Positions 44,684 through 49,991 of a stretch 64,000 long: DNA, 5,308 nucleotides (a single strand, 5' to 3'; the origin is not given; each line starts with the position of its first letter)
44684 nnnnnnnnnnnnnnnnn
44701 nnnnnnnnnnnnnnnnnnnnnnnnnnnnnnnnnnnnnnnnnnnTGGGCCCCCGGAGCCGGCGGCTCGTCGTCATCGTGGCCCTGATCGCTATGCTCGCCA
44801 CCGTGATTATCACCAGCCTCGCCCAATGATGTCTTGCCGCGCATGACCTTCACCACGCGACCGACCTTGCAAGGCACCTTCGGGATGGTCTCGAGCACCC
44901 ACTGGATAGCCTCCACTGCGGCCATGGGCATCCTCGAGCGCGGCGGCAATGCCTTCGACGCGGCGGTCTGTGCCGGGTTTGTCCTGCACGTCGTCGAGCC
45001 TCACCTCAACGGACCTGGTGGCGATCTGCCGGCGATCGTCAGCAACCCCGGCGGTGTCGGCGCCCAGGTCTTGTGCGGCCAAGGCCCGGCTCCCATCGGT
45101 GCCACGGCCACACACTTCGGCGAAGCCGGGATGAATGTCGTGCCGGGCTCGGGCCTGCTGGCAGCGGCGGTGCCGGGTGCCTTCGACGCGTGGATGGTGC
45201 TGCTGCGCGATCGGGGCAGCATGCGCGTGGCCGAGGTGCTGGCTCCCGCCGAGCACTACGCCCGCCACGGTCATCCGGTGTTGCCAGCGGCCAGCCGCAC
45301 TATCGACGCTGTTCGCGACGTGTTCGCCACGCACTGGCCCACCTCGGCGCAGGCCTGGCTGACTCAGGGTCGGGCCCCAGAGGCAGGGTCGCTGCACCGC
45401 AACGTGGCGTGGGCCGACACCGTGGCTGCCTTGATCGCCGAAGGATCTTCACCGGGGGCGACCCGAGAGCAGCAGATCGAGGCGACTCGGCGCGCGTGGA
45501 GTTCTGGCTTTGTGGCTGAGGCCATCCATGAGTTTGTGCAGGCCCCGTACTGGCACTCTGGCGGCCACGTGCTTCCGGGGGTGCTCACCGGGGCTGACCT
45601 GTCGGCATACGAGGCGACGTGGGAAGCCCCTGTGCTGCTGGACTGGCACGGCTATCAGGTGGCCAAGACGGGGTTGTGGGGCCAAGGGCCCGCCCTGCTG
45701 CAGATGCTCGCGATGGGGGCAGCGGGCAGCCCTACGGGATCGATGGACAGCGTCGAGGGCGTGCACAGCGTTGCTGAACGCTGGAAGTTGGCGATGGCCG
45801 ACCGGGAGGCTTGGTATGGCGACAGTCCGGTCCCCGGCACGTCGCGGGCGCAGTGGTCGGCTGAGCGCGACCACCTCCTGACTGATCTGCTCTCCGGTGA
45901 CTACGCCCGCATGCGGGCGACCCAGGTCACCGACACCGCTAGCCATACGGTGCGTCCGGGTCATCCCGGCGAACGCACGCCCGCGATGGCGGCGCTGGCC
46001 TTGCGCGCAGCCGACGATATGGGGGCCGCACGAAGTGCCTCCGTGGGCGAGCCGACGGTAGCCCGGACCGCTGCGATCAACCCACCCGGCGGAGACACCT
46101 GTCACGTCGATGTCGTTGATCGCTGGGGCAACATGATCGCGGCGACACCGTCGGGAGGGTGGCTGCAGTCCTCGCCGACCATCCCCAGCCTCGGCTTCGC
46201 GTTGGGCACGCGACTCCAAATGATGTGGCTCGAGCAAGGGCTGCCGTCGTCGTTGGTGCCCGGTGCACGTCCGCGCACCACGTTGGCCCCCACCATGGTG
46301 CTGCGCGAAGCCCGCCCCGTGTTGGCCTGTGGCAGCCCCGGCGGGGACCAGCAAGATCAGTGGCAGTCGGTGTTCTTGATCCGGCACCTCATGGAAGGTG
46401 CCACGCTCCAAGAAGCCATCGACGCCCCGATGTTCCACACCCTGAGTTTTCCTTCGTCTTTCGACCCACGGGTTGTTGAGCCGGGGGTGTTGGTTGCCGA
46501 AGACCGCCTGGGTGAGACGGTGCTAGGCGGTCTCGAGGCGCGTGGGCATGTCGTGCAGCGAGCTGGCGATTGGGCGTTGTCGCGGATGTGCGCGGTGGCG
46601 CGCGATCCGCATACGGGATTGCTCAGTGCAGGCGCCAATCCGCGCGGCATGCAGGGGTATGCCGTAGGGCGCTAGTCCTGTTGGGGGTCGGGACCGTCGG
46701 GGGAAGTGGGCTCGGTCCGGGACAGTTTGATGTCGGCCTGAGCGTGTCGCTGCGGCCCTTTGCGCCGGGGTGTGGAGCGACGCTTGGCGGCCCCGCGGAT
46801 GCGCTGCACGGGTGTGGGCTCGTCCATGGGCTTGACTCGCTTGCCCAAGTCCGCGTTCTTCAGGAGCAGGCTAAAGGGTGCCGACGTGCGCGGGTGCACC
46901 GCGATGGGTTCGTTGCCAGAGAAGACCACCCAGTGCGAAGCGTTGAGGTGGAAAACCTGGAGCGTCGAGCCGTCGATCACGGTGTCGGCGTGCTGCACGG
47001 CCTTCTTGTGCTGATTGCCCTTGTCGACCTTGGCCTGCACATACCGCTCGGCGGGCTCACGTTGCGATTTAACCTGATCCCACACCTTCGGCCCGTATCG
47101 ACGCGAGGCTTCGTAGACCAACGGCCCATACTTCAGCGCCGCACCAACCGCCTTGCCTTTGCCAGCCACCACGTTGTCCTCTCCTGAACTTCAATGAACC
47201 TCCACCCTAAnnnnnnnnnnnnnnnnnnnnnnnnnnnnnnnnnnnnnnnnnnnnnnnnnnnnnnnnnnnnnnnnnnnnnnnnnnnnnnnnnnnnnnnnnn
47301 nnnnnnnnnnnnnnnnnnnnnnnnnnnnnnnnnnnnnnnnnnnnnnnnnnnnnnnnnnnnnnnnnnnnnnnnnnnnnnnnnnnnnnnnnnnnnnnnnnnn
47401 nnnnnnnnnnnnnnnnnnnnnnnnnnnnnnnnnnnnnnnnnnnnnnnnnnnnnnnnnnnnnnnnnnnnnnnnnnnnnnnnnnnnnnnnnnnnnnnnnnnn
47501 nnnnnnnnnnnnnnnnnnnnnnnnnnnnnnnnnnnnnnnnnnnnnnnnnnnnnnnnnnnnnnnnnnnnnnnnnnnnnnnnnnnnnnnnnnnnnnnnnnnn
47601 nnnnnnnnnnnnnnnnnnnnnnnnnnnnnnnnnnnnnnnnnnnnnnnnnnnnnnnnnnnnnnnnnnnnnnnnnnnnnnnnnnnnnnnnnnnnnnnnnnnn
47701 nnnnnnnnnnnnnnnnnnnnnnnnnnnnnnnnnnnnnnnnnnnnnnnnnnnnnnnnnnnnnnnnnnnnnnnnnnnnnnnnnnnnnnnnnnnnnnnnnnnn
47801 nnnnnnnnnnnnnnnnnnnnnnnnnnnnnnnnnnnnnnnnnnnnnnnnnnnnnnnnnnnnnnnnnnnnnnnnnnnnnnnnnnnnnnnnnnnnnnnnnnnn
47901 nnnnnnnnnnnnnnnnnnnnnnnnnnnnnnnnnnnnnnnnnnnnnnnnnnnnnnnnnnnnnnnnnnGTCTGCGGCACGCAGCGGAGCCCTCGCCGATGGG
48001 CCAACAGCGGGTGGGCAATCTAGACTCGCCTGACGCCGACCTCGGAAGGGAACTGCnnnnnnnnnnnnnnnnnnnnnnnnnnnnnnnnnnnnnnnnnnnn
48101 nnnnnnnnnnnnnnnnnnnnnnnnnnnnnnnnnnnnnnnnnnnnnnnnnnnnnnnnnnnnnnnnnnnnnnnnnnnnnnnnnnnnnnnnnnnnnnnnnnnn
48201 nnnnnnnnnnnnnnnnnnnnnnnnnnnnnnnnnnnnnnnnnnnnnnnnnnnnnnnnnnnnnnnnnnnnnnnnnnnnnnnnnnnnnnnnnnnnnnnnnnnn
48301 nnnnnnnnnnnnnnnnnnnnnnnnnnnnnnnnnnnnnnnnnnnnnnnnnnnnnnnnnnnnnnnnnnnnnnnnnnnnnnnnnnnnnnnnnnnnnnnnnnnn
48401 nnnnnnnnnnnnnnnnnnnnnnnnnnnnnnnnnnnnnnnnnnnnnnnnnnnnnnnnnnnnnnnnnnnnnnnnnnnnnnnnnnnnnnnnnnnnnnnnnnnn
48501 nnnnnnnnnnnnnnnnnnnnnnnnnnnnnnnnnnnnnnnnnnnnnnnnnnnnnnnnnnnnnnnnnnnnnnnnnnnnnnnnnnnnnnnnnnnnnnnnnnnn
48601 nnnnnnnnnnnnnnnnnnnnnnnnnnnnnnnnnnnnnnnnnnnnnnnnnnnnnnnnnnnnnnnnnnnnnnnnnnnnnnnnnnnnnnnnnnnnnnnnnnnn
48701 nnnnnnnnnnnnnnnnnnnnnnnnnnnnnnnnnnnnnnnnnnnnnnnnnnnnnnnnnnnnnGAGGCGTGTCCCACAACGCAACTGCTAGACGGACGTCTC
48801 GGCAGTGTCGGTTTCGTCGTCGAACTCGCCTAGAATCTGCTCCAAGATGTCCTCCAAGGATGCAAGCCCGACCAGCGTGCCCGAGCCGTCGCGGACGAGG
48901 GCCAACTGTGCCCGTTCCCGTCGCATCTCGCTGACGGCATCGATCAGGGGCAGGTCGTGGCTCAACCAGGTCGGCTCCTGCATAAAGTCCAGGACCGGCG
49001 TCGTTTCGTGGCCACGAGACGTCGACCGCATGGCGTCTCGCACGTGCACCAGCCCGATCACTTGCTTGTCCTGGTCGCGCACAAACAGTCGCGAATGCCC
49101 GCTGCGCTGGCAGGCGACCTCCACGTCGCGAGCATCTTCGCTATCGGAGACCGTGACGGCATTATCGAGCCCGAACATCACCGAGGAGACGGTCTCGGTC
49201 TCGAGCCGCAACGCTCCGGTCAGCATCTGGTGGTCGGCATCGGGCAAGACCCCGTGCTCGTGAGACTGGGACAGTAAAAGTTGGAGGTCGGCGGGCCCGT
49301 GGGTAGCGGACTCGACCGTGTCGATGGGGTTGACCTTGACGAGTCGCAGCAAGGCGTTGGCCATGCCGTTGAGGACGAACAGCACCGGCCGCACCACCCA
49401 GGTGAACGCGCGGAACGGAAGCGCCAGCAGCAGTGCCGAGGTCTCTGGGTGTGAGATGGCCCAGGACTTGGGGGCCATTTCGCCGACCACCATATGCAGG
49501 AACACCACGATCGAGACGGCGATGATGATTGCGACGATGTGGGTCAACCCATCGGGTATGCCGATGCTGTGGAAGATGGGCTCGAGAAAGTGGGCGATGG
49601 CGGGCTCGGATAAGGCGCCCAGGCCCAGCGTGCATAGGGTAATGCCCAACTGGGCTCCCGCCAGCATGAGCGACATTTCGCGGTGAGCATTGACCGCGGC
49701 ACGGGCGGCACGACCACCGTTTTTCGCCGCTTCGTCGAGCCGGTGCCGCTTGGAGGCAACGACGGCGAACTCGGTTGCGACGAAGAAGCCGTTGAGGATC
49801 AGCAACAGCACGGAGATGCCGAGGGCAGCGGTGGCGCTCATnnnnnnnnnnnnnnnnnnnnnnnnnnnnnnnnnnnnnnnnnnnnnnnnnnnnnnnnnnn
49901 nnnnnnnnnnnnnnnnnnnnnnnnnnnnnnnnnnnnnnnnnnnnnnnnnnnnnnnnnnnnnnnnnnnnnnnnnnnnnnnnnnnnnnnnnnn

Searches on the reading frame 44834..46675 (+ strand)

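Call 70: search_protein_families(library=pfam, proteins=[window:44834-46675:+], max_evalue=0.000001)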
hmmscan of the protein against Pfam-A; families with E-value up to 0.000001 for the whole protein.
window:44834-46675:+ (613 aa): 1 family
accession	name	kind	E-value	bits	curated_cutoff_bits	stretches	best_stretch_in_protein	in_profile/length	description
PF01019.26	G_glu_transpept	-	3.3e-97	326.9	27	1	32-605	2-510/512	Gamma-glutamyltranspeptidase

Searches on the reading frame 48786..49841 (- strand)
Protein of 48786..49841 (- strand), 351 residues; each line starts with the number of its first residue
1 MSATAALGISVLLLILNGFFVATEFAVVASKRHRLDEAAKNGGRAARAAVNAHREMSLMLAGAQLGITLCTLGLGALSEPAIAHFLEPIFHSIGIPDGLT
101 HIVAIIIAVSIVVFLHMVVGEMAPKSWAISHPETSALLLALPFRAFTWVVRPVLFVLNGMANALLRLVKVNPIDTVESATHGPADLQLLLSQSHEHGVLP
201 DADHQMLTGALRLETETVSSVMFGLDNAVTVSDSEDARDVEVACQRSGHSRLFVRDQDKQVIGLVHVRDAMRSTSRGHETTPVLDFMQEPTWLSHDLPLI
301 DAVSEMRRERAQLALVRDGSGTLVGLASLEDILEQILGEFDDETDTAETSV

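Call 70: search_protein_families(library=pfam, proteins=[window:48786-49841:-], max_evalue=0.000001)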
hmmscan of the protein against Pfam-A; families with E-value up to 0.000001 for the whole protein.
window:48786-49841:- (351 aa): 2 families
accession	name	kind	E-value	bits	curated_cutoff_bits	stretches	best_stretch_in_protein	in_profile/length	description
PF01595.25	CNNM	-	1.6e-44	152.2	28.4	1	9-200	2-178/181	Cyclin M transmembrane N-terminal domain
PF00571.33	CBS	-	1.4e-12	48.2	24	0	285-337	3-56/57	CBS domain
